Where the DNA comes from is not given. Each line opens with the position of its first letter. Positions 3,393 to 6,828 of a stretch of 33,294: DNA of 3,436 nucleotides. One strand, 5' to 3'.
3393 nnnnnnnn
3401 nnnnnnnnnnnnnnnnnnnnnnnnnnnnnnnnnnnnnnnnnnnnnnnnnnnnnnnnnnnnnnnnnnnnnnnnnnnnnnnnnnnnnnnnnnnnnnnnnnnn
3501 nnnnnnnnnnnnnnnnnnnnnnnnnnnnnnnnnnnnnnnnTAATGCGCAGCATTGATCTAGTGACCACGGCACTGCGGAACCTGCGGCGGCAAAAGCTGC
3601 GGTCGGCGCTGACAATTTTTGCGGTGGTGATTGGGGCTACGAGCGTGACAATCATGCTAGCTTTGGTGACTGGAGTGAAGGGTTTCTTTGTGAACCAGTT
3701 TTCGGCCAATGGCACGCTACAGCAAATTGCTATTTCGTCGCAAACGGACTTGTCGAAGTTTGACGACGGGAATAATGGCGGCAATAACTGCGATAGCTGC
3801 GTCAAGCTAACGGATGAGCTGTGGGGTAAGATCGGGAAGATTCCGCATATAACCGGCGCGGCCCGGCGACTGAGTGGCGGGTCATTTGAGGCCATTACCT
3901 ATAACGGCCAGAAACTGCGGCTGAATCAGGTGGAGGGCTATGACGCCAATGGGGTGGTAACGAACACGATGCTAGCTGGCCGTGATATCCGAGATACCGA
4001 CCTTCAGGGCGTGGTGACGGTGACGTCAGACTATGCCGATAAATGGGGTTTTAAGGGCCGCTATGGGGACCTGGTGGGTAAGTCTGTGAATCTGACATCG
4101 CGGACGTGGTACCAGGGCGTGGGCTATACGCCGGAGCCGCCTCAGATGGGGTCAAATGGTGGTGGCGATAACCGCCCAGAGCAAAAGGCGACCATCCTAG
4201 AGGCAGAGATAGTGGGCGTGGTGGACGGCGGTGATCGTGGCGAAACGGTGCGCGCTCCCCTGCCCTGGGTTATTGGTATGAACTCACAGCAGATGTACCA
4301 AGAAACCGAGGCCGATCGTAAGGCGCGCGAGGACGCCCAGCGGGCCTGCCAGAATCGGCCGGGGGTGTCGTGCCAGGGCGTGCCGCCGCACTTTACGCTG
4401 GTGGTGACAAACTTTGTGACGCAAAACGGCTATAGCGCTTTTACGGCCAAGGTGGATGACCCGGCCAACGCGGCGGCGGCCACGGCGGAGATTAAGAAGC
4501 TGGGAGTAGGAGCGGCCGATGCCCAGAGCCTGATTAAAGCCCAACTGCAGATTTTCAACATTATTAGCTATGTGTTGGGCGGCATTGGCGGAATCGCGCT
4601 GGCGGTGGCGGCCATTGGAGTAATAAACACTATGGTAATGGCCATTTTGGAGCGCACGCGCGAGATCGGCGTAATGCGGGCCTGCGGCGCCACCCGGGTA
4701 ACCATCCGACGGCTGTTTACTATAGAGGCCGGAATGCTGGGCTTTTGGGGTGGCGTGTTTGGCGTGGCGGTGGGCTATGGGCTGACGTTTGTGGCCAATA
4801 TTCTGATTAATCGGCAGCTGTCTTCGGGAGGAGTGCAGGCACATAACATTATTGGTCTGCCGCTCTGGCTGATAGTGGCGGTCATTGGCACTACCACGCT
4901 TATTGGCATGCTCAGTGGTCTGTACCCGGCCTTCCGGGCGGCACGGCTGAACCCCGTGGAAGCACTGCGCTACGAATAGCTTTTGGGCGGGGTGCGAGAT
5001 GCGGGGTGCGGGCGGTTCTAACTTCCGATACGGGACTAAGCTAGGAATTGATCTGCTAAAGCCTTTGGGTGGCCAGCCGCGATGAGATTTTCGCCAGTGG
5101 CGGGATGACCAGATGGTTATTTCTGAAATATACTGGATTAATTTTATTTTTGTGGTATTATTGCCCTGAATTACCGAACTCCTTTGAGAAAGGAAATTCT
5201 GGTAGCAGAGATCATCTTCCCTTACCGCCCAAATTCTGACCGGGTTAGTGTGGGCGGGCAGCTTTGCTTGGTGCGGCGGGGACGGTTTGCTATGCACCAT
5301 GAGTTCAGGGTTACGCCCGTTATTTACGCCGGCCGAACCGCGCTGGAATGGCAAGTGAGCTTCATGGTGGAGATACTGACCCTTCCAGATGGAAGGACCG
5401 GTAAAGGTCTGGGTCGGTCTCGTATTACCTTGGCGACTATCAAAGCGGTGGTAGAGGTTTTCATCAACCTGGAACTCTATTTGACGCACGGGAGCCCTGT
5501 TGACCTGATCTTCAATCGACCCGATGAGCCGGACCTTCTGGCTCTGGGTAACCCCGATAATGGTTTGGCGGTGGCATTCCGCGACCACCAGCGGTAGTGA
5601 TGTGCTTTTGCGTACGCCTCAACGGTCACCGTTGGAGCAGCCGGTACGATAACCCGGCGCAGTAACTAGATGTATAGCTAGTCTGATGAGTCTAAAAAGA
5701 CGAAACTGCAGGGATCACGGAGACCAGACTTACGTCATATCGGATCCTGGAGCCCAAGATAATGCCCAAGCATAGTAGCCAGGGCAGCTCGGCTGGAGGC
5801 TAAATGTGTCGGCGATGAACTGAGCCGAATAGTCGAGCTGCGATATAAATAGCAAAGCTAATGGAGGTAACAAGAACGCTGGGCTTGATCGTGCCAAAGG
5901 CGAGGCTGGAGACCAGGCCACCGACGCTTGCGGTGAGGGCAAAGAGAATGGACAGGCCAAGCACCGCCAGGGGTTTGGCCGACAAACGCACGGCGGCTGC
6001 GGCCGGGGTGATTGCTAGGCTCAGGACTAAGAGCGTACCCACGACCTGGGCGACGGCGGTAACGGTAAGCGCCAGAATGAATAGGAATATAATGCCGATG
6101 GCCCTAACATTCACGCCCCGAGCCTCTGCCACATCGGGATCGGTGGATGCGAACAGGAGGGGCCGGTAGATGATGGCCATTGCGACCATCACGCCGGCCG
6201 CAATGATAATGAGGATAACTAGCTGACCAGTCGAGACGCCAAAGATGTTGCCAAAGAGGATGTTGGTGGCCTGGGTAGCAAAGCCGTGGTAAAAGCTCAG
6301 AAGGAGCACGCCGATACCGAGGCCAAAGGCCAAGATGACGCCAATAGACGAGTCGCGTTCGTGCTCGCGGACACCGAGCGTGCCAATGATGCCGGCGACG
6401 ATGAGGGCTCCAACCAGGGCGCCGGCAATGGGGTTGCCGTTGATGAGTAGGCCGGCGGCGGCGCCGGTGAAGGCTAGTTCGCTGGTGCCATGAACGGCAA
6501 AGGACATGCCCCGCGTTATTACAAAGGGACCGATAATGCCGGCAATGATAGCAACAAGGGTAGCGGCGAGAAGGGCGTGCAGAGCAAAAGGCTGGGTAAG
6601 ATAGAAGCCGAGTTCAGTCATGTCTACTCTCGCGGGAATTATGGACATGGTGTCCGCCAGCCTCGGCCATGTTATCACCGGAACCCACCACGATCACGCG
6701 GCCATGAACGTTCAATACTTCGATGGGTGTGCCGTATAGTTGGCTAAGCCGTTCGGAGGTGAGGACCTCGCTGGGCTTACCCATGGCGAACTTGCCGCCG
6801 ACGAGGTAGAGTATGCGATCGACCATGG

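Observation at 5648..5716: Complete canonical type III hammerhead ribozyme in a convergent intergenic region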

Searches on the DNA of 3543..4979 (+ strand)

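Call 61: search_with_rna_model(model_id=R1, sources=[L161, L162, L163, L164, L165, L166, L167, L168, L169, L170, L171, L172, L173, L174, L175, L176, L177, L178, L179, L180, L181, L182, L183], max_evalue=1)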
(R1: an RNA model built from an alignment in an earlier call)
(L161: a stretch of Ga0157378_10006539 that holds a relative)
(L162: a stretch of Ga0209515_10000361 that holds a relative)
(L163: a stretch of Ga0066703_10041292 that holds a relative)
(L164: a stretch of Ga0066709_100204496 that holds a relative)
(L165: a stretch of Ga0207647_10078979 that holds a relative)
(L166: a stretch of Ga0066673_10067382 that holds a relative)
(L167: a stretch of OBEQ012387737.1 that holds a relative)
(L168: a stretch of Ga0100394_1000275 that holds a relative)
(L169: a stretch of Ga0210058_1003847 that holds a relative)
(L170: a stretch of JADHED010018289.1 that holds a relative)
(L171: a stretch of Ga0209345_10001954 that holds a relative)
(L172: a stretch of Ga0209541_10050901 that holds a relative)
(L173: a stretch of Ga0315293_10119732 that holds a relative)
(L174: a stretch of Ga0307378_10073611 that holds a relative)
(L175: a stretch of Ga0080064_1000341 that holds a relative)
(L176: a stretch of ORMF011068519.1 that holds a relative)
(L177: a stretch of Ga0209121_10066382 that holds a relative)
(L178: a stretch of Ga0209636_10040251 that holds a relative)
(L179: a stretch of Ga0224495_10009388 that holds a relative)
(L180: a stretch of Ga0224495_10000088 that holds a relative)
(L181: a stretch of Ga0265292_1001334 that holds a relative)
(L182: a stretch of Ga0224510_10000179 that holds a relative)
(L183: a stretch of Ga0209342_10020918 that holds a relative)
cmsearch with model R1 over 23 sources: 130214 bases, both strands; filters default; matches with E-value up to 1: 0.
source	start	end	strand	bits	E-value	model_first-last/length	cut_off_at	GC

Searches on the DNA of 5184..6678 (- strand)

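Call 4: search_rna_families(source=window, start=5560, end=5800, threshold=evalue, max_evalue=10, show_alignments=6)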
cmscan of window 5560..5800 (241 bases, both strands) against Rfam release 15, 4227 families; matches with E-value up to 10: 1.
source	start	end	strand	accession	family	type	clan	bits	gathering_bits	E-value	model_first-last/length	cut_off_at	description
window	5657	5711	+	RF00008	Hammerhead_3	Gene; ribozyme;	CL00010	41.6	48.5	4.5e-08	1-54/54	no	Hammerhead ribozyme (type III)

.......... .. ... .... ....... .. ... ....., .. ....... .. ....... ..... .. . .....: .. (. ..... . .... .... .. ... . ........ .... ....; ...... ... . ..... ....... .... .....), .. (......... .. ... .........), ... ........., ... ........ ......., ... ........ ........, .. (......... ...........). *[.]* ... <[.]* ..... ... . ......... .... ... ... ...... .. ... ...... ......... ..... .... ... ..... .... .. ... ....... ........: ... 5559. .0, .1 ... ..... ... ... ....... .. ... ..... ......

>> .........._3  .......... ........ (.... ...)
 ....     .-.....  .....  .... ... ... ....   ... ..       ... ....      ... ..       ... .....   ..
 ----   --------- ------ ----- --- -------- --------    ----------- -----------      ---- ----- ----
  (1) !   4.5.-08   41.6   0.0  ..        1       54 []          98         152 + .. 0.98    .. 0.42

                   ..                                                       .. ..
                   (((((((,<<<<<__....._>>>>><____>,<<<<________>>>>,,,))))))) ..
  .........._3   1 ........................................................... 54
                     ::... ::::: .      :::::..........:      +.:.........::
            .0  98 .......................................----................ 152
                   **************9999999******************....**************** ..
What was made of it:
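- On Hammerhead ribozyme, type III: Infernal aligns it to the full model, positions 1-54 (call 4).
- Closest known: Type III hammerhead ribozyme. Same: The topology is the same (helix III open), and so is the size, about 51 nt. The match to the model is full-length (call 4).
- Checked: Rfam RF00008 gives E = 4.5e-8 for the 241-nt stretch (call 4).
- RF00008 gives E = 4.5e-8 (call 4).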

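Call 24: search_rna_families(sources=[L003, L004, L005, L007, L009, L022, L006], threshold=evalue, max_evalue=1, show_alignments=4)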
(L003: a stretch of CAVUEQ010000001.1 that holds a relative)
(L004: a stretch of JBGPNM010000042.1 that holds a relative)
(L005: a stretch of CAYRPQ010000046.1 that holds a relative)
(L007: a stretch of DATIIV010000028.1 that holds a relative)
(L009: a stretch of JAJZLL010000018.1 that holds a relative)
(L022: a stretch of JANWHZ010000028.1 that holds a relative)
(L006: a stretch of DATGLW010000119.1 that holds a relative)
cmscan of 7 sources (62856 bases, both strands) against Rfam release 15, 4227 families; matches with E-value up to 1: 0.
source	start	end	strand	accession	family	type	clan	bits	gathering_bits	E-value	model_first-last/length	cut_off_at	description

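Call 57: search_with_rna_model(model_id=R1, sources=[L160, L003, L004, L005, L006, L007, L009, L022, L011], max_evalue=0.01)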
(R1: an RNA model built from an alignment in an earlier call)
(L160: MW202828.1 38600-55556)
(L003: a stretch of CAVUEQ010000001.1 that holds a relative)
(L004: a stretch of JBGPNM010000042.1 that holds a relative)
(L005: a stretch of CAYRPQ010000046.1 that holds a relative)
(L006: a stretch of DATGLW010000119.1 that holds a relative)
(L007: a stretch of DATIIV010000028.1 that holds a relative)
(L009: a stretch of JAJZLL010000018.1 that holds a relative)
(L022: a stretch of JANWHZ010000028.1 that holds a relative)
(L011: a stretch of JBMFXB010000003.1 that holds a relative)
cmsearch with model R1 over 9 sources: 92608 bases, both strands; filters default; matches with E-value up to 0.01: 0.
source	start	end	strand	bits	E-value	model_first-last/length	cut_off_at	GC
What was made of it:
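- Saccharimonadia znuB relatives have nothing similar downstream (calls 24, 57).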

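Call 73: search_dna_similar(query=window:5640-5720:+, collection=phages, mode=distant, max_evalue=1, max_rows=20)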
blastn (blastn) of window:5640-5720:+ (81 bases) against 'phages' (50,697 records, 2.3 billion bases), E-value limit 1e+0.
No match.

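Call 99: search_with_rna_model(model_id=R1, sources=[L185, L186, L187], filters=off, max_evalue=10, show_alignments=5)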
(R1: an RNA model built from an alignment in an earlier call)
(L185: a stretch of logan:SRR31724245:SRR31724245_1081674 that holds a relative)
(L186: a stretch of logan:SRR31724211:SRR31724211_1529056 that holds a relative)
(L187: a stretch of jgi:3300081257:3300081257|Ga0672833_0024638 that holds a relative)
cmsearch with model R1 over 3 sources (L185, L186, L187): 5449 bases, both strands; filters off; matches with E-value up to 10: 10.
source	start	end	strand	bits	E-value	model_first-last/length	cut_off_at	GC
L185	98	154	+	51.7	2.8e-15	1-56/56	no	0.44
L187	1893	1949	+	49.7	1.2e-14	1-56/56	no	0.44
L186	498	554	+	47.6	6.1e-14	1-56/56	no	0.42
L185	781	837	+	39.8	2.2e-11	1-56/56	no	0.44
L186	1181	1237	+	39.8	2.2e-11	1-56/56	no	0.44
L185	1496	1544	+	7.8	0.68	1-56/56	no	0.55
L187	375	392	-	5.9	2.9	1-56/56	no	0.72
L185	908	933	-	5.9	3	1-56/56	no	0.58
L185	1616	1653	-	5.3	4.6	1-56/56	no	0.47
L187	1654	1680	+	4.9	6.1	1-56/56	no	0.52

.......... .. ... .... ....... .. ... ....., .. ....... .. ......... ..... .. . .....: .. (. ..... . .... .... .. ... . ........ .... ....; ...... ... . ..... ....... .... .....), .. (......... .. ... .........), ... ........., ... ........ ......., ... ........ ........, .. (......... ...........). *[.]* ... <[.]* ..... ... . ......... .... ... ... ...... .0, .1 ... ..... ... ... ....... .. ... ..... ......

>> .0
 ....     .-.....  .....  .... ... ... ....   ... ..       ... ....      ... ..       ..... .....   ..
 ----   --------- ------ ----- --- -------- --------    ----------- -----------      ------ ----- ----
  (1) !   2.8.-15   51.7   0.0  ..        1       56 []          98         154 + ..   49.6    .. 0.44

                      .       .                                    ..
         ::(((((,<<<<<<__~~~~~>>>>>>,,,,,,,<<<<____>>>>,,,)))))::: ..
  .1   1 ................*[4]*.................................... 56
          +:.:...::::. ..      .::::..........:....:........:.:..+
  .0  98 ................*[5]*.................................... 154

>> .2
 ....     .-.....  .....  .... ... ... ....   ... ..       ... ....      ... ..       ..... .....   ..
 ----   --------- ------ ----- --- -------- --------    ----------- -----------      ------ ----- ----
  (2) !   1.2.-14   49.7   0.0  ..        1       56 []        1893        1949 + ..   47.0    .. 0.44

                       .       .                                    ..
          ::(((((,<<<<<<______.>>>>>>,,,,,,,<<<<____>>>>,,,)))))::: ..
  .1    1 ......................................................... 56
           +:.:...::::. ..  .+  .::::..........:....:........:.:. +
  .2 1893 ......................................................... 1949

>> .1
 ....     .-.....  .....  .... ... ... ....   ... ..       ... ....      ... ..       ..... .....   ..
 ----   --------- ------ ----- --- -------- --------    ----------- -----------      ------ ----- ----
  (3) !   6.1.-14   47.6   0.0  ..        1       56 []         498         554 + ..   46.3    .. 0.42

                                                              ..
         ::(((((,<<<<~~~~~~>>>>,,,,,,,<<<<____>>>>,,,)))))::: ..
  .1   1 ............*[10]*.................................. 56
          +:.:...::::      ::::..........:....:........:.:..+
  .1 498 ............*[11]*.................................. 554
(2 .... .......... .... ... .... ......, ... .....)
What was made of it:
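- On Hammerhead ribozyme, type III: These differences are shared with the siblings (call 99).
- On Retrozyme / viroid-like circular RNA: The siblings have two (call 99), but circular RNA could not be tested.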

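Call 100: search_rna_families(sources=[L185, L186, L187], threshold=evalue, max_evalue=1, show_alignments=5)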
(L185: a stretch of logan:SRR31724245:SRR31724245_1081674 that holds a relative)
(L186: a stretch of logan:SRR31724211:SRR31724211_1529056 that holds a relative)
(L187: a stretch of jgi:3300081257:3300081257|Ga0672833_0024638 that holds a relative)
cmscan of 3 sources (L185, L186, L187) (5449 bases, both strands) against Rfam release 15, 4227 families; matches with E-value up to 1: 7.
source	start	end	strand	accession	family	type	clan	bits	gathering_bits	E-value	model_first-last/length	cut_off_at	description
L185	98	153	+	RF00008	Hammerhead_3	Gene; ribozyme;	CL00010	46.8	48.5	3.4e-08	1-54/54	no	Hammerhead ribozyme (type III)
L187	1893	1948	+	RF00008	Hammerhead_3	Gene; ribozyme;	CL00010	46.4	48.5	4.4e-08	1-54/54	no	Hammerhead ribozyme (type III)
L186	498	553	+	RF00008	Hammerhead_3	Gene; ribozyme;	CL00010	41.9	48.5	8.3e-07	1-54/54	no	Hammerhead ribozyme (type III)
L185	781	836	+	RF00008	Hammerhead_3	Gene; ribozyme;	CL00010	41.3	48.5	1.3e-06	1-54/54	no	Hammerhead ribozyme (type III)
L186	1181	1236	+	RF00008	Hammerhead_3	Gene; ribozyme;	CL00010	41.3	48.5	1.3e-06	1-54/54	no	Hammerhead ribozyme (type III)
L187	1181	1211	+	RF00274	SNORD57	Gene; snRNA; snoRNA; CD-box;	CL00058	21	47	0.89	1-72/72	no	Small nucleolar RNA SNORD57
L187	1440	1567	-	RF00166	PrrB_RsmZ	Gene; sRNA;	CL00106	17.3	44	0.98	1-133/133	no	PrrB/RsmZ RNA family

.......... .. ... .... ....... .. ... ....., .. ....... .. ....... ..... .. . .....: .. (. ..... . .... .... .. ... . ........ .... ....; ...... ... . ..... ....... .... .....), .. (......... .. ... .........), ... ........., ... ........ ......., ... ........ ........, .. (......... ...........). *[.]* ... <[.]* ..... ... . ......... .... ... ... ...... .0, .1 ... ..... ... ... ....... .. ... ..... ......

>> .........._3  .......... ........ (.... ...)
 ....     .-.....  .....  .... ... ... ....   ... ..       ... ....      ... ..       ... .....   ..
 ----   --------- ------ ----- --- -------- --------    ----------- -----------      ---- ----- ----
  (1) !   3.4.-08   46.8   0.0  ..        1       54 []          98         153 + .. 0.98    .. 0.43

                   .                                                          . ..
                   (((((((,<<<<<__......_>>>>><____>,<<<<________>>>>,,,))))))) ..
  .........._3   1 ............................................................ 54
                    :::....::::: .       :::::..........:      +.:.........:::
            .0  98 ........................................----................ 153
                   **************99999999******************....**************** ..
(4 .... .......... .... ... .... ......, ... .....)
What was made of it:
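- Five near-identical copies lie behind homologous genes in three other contigs (calls 99, 100).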

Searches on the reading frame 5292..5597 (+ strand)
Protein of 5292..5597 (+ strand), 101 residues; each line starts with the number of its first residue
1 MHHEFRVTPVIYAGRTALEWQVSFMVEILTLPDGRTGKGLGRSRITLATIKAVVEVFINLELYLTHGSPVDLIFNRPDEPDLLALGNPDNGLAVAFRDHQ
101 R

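Call 45: search_protein_families(library=phrogs, proteins=[window:5292-5597:+], max_evalue=0.01)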
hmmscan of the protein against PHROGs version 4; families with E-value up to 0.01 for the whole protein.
window:5292-5597:+ (101 aa): 0 families

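Call 75: search_protein_families(library=padloc, proteins=[window:5292-5597:+], max_evalue=0.01)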
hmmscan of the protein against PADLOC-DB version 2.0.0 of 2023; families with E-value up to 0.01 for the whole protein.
window:5292-5597:+ (101 aa): 0 families

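Call 76: search_protein_families(library=ncbifam, proteins=[window:5292-5597:+], max_evalue=0.001)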
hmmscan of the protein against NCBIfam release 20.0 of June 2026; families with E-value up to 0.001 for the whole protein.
window:5292-5597:+ (101 aa): 0 families

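Call 77: predict_structure(protein=window:5292-5597:+)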
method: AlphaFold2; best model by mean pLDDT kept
length: 101 residues; sequences in the alignment: 1
mean_pLDDT: 45.7   pTM: 0.30
mean pLDDT of the five models: 45.7, 41.3, 41.3, 39.7, 35.2
residues with pLDDT >= 90: 0; 70-90: 1; 50-70: 34; < 50: 66
segments of 3 or more residues with pLDDT < 50: 1-7, 12-14, 25-28, 37-41, 59-101
pLDDT, mean of each block of 10 residues (from residue 1): 46 51 49 54 54 50 41 41 36 35 38
secondary structure, 60 per line:
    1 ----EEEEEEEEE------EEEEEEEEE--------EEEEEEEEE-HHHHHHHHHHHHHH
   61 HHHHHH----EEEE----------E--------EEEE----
elements in order: E5-13 E20-28 E37-45 H47-66 E71-74 E94-97
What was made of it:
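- Tried and rejected: The single-sequence model was useless (pLDDT 46, call 77).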
